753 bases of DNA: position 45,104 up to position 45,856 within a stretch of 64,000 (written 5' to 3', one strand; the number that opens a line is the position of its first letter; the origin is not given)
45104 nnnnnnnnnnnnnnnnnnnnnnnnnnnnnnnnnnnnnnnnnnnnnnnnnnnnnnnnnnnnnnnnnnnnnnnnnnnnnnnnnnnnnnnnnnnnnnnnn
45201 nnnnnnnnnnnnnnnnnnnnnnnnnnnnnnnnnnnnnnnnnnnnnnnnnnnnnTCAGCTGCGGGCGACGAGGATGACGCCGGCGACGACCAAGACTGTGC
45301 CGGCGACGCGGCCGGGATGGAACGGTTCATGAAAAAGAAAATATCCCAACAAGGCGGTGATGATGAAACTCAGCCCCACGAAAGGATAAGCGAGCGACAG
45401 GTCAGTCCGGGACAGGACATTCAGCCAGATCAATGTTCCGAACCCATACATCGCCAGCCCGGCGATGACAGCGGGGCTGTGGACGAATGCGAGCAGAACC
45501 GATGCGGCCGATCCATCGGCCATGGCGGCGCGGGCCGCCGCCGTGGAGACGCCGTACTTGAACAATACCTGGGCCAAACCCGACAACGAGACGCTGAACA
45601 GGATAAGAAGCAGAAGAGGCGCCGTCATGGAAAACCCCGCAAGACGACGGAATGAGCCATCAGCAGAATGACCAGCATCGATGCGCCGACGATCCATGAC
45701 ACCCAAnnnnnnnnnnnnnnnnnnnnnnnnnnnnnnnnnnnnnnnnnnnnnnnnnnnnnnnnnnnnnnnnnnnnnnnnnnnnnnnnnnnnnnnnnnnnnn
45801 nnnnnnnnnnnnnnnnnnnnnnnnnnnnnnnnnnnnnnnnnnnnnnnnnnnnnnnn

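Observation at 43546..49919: Polyprenyl-phospho-pentose decoration module in a Gram-negative glycan locus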

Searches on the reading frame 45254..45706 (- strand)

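Call 3: search_protein_families(library=pfam, proteins=[window:45254-45706:-], max_evalue=0.01)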
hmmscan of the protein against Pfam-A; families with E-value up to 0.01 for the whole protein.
window:45254-45706:- (150 aa): 3 families
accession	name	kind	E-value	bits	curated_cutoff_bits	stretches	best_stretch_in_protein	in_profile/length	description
PF00892.27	EamA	-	1.6e-07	32.1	28.2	1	79-148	65-134/135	EamA-like transporter family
PF10639.15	TMEM234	-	7.8e-07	29.6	30.1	1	43-147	9-112/113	Putative transmembrane family 234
PF00893.25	Multi_Drug_Res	-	0.0072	17.3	23.7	0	81-139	33-92/93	Small Multidrug Resistance protein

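Call 4: search_protein_families(library=ncbifam, proteins=[window:45254-45706:-], max_evalue=0.01)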
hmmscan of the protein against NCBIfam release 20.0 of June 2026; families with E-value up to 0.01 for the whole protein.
window:45254-45706:- (150 aa): 5 families
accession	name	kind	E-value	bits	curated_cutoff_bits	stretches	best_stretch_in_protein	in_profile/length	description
NF002816.2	PRK02971.1-2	equivalog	2.6e-13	50.5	99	1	35-149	3-118/120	4-amino-4-deoxy-L-arabinose-phosphoundecaprenol flippase subunit ArnF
NF011625.2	PRK15051.1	equivalog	1.5e-09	38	92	1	84-148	44-108/111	4-amino-4-deoxy-L-arabinose-phosphoundecaprenol flippase subunit ArnE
NF051482.1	EbrB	exception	4.4e-07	30.5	160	1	80-149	36-103/105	SMR family multidrug efflux transporter EbrB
NF033470.1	SMR_qac_bcrC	exception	0.00057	20.4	225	1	98-148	51-102/114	quaternary ammonium compound efflux SMR transporter BcrC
NF051481.1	EbrA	exception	0.0012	19.1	160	1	72-147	29-102/104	SMR family multidrug efflux transporter EbrA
